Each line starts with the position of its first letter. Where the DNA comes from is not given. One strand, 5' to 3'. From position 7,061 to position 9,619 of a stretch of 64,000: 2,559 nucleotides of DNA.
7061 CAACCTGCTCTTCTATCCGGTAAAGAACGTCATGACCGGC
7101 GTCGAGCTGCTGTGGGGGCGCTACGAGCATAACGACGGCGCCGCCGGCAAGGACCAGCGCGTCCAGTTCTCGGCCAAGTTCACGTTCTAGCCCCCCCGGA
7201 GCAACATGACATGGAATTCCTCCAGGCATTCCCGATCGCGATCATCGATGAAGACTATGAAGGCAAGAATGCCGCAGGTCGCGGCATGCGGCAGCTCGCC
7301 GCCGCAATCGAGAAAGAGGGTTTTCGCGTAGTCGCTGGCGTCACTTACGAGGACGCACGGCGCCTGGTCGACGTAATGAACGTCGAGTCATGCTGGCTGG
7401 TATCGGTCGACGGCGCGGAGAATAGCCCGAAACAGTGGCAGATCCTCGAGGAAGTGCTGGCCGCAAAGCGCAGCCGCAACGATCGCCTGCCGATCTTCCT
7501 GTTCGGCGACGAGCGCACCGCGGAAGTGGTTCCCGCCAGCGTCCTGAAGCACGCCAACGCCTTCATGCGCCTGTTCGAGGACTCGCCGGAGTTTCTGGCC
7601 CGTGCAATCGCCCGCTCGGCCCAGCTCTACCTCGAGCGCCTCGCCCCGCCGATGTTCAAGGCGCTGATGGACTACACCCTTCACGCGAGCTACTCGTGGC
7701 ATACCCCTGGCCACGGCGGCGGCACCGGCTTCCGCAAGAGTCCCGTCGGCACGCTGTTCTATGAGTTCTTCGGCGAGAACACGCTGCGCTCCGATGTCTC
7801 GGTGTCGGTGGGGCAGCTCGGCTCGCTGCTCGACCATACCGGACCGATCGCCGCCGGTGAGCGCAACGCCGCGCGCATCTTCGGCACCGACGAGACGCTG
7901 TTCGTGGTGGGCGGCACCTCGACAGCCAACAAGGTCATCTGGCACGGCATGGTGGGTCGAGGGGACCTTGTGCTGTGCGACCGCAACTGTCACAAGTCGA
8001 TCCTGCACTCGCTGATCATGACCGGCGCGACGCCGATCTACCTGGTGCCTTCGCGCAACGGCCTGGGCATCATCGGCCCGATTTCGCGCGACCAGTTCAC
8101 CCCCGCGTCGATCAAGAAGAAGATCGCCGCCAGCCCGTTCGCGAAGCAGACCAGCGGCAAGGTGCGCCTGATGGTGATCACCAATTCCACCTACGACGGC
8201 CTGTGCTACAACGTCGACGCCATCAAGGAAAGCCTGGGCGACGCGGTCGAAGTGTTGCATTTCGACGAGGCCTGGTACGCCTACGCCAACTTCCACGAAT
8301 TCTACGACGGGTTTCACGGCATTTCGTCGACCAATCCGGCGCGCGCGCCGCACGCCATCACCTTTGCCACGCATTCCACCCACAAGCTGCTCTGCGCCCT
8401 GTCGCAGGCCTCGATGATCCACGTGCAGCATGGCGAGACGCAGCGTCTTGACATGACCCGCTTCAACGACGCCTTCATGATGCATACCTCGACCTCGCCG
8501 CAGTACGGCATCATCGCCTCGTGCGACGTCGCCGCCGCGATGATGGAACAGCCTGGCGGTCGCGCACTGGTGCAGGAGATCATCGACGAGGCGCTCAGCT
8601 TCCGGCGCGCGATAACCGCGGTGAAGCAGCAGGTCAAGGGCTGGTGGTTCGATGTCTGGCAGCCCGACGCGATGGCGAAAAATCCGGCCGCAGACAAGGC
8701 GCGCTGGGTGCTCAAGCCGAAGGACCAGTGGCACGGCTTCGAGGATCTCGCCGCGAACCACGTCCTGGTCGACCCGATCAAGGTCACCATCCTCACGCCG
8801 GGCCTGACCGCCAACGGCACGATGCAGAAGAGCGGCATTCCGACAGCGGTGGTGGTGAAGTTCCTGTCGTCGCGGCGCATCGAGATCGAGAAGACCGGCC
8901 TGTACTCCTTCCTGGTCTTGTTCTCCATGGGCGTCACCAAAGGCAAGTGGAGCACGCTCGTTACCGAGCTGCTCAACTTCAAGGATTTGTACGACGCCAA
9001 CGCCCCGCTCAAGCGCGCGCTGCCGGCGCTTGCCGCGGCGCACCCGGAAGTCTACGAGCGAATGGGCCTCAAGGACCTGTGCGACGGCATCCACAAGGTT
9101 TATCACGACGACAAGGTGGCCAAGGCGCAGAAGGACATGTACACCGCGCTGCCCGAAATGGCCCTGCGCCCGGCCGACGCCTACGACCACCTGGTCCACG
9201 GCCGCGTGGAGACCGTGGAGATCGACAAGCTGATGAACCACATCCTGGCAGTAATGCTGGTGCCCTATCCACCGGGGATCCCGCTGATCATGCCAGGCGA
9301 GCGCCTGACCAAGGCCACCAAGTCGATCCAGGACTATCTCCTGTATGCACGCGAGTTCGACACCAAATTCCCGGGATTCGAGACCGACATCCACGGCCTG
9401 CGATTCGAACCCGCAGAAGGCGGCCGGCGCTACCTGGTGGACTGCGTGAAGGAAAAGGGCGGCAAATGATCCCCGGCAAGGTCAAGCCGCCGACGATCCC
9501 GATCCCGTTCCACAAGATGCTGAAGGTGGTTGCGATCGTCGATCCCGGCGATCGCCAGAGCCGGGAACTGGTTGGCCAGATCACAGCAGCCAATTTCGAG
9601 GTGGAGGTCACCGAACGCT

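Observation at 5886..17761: Lys-, Orn- and Arg-type wing-domain decarboxylases in one porin-headed operon with two APC transporters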

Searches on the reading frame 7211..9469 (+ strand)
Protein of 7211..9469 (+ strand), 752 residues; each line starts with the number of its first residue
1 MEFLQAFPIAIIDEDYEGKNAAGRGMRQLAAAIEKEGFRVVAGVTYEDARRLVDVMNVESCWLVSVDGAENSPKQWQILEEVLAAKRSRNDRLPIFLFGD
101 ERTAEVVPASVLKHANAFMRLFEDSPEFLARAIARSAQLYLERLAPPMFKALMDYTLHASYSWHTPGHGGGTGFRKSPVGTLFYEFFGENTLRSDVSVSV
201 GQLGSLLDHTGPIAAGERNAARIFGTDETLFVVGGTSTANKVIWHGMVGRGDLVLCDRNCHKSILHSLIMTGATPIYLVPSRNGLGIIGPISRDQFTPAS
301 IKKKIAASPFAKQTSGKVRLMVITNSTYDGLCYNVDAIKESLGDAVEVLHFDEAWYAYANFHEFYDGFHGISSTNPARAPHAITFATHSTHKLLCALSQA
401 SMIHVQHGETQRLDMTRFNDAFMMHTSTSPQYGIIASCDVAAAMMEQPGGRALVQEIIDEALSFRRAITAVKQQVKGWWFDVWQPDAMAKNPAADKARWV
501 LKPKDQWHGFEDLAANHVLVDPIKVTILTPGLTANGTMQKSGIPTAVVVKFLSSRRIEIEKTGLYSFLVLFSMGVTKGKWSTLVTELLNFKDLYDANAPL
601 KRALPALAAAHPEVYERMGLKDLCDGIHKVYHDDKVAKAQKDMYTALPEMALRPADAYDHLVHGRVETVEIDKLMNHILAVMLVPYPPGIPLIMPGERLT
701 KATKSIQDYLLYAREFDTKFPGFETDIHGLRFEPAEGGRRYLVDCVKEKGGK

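Call 3: search_protein_families(library=pfam, proteins=[window:7211-9469:+])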
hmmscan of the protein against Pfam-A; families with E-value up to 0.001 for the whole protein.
window:7211-9469:+ (752 aa): 4 families
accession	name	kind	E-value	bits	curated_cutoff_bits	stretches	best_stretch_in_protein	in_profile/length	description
PF01276.26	OKR_DC_1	-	2.5e-151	504.6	27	1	146-578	1-416/417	Orn/Lys/Arg decarboxylase, major domain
PF03711.20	OKR_DC_1_C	-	5.9e-49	166.2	24.2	1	604-732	1-129/132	Orn/Lys/Arg decarboxylase, C-terminal domain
PF03709.21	OKR_DC_1_N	-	5.9e-24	84.9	29.3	1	22-140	2-111/111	Orn/Lys/Arg decarboxylase, N-terminal domain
PF01212.27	Beta_elim_lyase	-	1.1e-06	28.6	27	1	217-340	38-153/288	Beta-eliminating lyase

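Call 4: search_protein_families(library=ncbifam, proteins=[window:7211-9469:+])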
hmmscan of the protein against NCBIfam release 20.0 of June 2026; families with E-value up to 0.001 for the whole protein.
window:7211-9469:+ (752 aa): 6 families
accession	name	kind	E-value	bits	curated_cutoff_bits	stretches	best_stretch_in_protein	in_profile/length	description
NF011928.0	PRK15399.1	subfamily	4.2e-213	709.5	968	1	24-733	17-699/713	lysine decarboxylase LdcC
NF011603.0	PRK15029.1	equivalog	3.1e-205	683.8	1167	1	20-747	16-755/756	arginine decarboxylase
NF011929.0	PRK15400.1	subfamily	9.1e-198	658.9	1056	1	25-749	18-712/714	lysine decarboxylase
NF010092.0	PRK13578.1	subfamily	1.2e-131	440.4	794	1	82-742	47-713/720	ornithine decarboxylase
TIGR04301.1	ODC_inducible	exception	3.7e-128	428.7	1310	1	84-740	49-711/719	ornithine decarboxylase SpeF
TIGR04318.1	lacto_ODC_hypo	hypoth_equivalog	7e-119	398.2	950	1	130-738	75-686/695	putative ornithine decarboxylase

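Call 5: find_encoding_contigs(protein=window:7211-9469:+, flank=10000, max_places=6)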
Protein window:7211-9469:+ (752 aa): no gene with exactly this product is on record in the collection.

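Call 7: find_related_loci(query=window:7211-9469:+, collection=genome_contigs, flank=10000)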
Query window:7211-9469:+ (752 aa) in genome_contigs; peptide patterns used: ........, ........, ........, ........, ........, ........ (x = any residue, [..] = any of these).
600 stretches matched a pattern (row limit reached: there are more); 597 encode a relative of the query (tblastn E <= 1e-3); the best 80 are kept; 80 distinct loci.
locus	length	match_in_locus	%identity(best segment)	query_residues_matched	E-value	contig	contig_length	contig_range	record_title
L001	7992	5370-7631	90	1-752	0e+0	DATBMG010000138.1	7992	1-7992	MAG TPA_asm: Burkholderiales bacterium isolate SMAG_U3992 k141_3197676, whole genome shotgun sequence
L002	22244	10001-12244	85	1-747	0e+0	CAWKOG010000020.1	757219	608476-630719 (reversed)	MAG: uncultured Alphaproteobacteria bacterium isolate MFD00962.bin.2.283 genome assembly, contig: contig_77160, whole ge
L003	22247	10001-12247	85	1-748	0e+0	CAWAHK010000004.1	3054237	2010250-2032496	MAG: uncultured proteobacterium isolate MFD04967.bin.1.171 genome assembly, contig: contig_7121, whole genome shotgun se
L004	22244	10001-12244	85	1-747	0e+0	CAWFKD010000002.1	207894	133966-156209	MAG: uncultured Alphaproteobacteria bacterium isolate MFD02242.bin.2.142 genome assembly, contig: contig_15844, whole ge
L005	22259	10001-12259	83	1-751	0e+0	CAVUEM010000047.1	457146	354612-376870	MAG: uncultured Alphaproteobacteria bacterium isolate MFD02809.bin.1.331 genome assembly, contig: contig_67762, whole ge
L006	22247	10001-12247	83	1-748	0e+0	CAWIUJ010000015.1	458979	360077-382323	MAG: uncultured Alphaproteobacteria bacterium isolate MFD01872.bin.1.111 genome assembly, contig: contig_99856, whole ge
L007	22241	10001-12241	83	1-746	0e+0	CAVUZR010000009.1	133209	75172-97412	MAG: uncultured Alphaproteobacteria bacterium isolate MFD05513.bin.1.41 genome assembly, contig: contig_25545, whole gen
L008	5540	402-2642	83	1-746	0e+0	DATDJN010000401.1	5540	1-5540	MAG TPA_asm: Rhizobiaceae bacterium isolate SMAG_U331 k141_186379, whole genome shotgun sequence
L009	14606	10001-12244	83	1-746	0e+0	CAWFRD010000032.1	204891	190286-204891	MAG: uncultured Alphaproteobacteria bacterium isolate MFD00962.bin.2.93 genome assembly, contig: contig_41831, whole gen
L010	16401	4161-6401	82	1-746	0e+0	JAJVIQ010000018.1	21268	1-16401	MAG: Gammaproteobacteria bacterium isolate Bin_9R c_000000005555, whole genome shotgun sequence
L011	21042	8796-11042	83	1-748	0e+0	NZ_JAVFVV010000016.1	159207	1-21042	Mesorhizobium sp. LHD-90 LHD.90_ctg16, whole genome shotgun sequence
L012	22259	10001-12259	81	1-752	0e+0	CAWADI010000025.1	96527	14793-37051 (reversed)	MAG: uncultured Alphaproteobacteria bacterium isolate MFD00962.bin.2.181 genome assembly, contig: contig_28985, whole ge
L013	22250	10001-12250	82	4-752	0e+0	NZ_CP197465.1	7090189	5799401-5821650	Mesorhizobium sp. ASY16-5R chromosome, complete genome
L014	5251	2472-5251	83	1-746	0e+0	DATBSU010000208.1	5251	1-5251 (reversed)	MAG TPA_asm: Methyloceanibacter sp. isolate SMAG_U4165 k141_27899, whole genome shotgun sequence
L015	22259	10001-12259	80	1-752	0e+0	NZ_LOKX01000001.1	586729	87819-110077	Rhizobium sp. R635 R635_NODE_1, whole genome shotgun sequence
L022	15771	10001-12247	80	1-749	0e+0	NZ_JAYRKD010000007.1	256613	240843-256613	MAG: Dongia sp. isolate SZ_szas3bin.6 NODE_66_length_256613_cov_3.706, whole genome shotgun sequence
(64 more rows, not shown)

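Call 10: search_solved_structures(query=window:7211-9469:+, max_evalue=1e-20)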
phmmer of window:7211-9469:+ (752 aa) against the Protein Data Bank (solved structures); distinct sequences matched with E-value up to 1e-20: 18.
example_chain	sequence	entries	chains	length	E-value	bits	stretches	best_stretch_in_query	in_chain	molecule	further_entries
6q6i_A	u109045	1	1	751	1.4e-289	965.7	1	6-748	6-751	Biodegradative arginine decarboxylase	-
5fkz_E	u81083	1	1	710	1.8e-176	591.8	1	88-733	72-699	LYSINE DECARBOXYLASE, CONSTITUTIVE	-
7p9b_A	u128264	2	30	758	4.7e-175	587.1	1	24-747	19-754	Biodegradative arginine decarboxylase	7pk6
9e0m_A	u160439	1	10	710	4e-174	584.1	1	25-746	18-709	Lysine decarboxylase, inducible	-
5xx1_A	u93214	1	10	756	4.8e-174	583.8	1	20-731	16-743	Arginine decarboxylase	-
9e0o_A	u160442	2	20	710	5e-174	583.8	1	25-745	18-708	Lysine decarboxylase, inducible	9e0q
3n75_A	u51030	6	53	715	1.5e-173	582.2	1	25-750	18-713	Lysine decarboxylase, inducible | Inducible lysine decarboxylase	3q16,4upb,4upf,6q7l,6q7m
5fkx_A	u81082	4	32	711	6.5e-173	580.1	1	25-748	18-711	LYSINE DECARBOXYLASE, INDUCIBLE | Inducible lysine decarboxylase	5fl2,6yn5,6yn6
2vyc_A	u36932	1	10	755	8.1e-170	569.8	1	20-731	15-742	BIODEGRADATIVE ARGININE DECARBOXYLASE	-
6y3x_A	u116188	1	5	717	2.9e-156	525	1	127-742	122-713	Lysine decarboxylase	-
1ord_A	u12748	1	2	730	3.5e-100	339.6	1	93-736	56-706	ORNITHINE DECARBOXYLASE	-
1c4k_A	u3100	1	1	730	6.6e-100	338.7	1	93-736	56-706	PROTEIN (ORNITHINE DECARBOXYLASE)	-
9lkg_C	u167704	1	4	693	3.3e-72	247.1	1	93-730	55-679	Ornithine decarboxylase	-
9ll6_A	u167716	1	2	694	5.4e-71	243.1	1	93-730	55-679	Ornithine decarboxylase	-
9lls_A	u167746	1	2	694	7.7e-71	242.6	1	93-730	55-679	Ornithine decarboxylase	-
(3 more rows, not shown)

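Call 40: search_dna_similar(query=window:7211-9469:+, collection=plasmids, mode=protein, max_rows=30, rows=spread)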
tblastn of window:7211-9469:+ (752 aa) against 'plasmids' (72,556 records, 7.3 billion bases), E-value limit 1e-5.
Records with a match: 429; places in all: 550; records where one place covers at least 80% of the query: 356.
Best place of each record, by identity: 80-90% 2; 60-80% 71; <60% 356.
By first word of the organism name: Salmonella 148; Sinorhizobium 61; Rhizobium 56; Ensifer 18; Escherichia 18; Streptomyces 13; Roseomonas 11; Bacillus 10; Rhodococcus 8; Paracoccus 7; and 43 more.
By predicted mobility (MOB-suite, as given by PLSDB): conjugative 237; non-mobilizable 152; mobilizable 40.
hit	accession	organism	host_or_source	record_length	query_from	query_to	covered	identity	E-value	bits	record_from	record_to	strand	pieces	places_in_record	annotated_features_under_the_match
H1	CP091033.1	Sinorhizobium sp. B11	soybean,TY,soil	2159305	1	750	100%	80.7%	0e+0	1256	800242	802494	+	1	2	lysine decarboxylase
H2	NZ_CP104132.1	Sinorhizobium sp. K101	Phaseolus vulgaris,cell ...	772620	1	749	100%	78.5%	0e+0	1215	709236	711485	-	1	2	arginine/lysine/ornithine decarboxylase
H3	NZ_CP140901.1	Sinorhizobium medicae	Medicago lupulina,whole organism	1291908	1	750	100%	78.0%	0e+0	1222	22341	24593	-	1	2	record has no annotation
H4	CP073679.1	Sinorhizobium meliloti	Medicago truncatula,cell culture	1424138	1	750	100%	77.5%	0e+0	1213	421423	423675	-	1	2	none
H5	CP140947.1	Sinorhizobium meliloti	Medicago lupulina,whole organism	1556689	1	750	100%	77.5%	0e+0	1209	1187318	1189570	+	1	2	arginine/lysine/ornithine decarboxylase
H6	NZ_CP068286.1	Ralstonia syzygii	Musa balbisiana cultivar Kepok,banana ...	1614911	7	747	99%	51.7%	0e+0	790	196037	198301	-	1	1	record has no annotation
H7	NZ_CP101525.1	Burkholderia arboris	mixed culture,soil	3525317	11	733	96%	44.7%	0e+0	618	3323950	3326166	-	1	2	none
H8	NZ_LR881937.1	Enterobacter cancerogenus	activated sludge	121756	26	743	95%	41.9%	4e-172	556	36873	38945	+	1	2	cadA: lysine decarboxylase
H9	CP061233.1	Escherichia coli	Sheep,cell culture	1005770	26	752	97%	40.0%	2e-165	536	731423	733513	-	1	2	cadA: lysine decarboxylase CadA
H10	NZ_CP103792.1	Salmonella enterica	chicken,tissue sample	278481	4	748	99%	38.5%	8e-162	526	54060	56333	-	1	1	adiA: arginine decarboxylase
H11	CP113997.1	Salmonella enterica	Homo sapiens,human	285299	4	748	99%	38.5%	8e-162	526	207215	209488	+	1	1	adiA: arginine decarboxylase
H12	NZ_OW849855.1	Salmonella enterica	Gallus gallus,Broiler chicken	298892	4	748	99%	38.5%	8e-162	526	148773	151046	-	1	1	adiA: arginine decarboxylase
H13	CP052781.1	Salmonella enterica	Chicken Wings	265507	4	748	99%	38.3%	9e-161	523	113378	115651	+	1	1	adiA: arginine decarboxylase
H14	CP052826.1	Salmonella enterica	Chicken Breasts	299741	4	748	99%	38.3%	9e-161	523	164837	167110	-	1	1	adiA: arginine decarboxylase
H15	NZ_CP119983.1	Salmonella enterica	poultry rinse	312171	4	748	99%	38.3%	9e-161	523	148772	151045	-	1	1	adiA: arginine decarboxylase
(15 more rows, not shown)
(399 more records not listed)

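Call 41: get_annotated_region(hit=H5, flank=10000)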
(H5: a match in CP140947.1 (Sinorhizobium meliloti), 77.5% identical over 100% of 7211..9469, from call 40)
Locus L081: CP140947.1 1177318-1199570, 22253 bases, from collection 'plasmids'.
description: Sinorhizobium meliloti strain ml59 plasmid pSymA, complete sequence
organism: Sinorhizobium meliloti (NCBI taxid 382)
taxonomy: Bacteria; Pseudomonadota; Alphaproteobacteria; Hyphomicrobiales; Rhizobiaceae; Sinorhizobium; Sinorhizobium meliloti
host: -; source: Medicago lupulina,whole organism; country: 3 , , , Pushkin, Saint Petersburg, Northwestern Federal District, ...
typing (MOB-suite, as given by PLSDB): conjugative; relaxase MOBQ; mating-pair formation MPF_T
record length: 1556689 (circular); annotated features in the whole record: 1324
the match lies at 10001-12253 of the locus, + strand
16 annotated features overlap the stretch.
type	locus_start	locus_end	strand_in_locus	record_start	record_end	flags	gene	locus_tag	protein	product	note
CDS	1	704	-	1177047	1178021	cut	arcC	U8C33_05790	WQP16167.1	carbamate kinase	-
CDS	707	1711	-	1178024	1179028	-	-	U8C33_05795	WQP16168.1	ornithine carbamoyltransferase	-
CDS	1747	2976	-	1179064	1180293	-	arcA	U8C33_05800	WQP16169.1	arginine deiminase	-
CDS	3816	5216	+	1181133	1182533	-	-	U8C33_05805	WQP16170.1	DUF3300 domain-containing protein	-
CDS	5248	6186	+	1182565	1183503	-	-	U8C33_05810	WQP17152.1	DUF2950 domain-containing protein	-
CDS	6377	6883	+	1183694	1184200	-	-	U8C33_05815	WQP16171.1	hypothetical protein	-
CDS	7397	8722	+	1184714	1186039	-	-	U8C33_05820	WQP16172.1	amino acid permease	-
CDS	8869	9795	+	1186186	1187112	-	-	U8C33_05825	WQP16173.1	cation diffusion facilitator family transporter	-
CDS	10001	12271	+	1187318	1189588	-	-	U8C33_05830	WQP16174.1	arginine/lysine/ornithine decarboxylase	-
CDS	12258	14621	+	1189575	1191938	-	speC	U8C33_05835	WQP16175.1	ornithine decarboxylase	-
CDS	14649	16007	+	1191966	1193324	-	potE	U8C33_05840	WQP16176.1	putrescine-ornithine antiporter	-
CDS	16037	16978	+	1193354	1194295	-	-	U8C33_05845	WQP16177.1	amino acid ABC transporter substrate-binding protein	-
CDS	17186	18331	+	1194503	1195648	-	cax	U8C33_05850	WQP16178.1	calcium/proton exchanger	-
CDS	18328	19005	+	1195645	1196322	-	-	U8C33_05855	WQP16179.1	VIT1/CCC1 transporter family protein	-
CDS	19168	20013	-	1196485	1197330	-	ppk2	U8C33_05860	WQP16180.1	polyphosphate kinase 2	-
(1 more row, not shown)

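Call 81: search_protein_families(library=pfam, proteins=[L010:2800-4125:+, L022:681-1310:+, L022:869-1870:+], max_evalue=0.01)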
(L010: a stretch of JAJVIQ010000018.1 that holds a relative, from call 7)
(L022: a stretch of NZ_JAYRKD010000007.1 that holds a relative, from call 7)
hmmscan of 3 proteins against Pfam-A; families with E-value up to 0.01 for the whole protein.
L010:2800-4125:+ (441 aa): 1 family
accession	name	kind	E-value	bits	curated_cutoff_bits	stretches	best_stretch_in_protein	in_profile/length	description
PF13372.12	Alginate_exp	-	2.2e-07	30.5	25.2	1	267-422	226-383/395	Alginate export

L022:681-1310:+ (209 aa): 0 families

L022:869-1870:+ (333 aa): 0 families
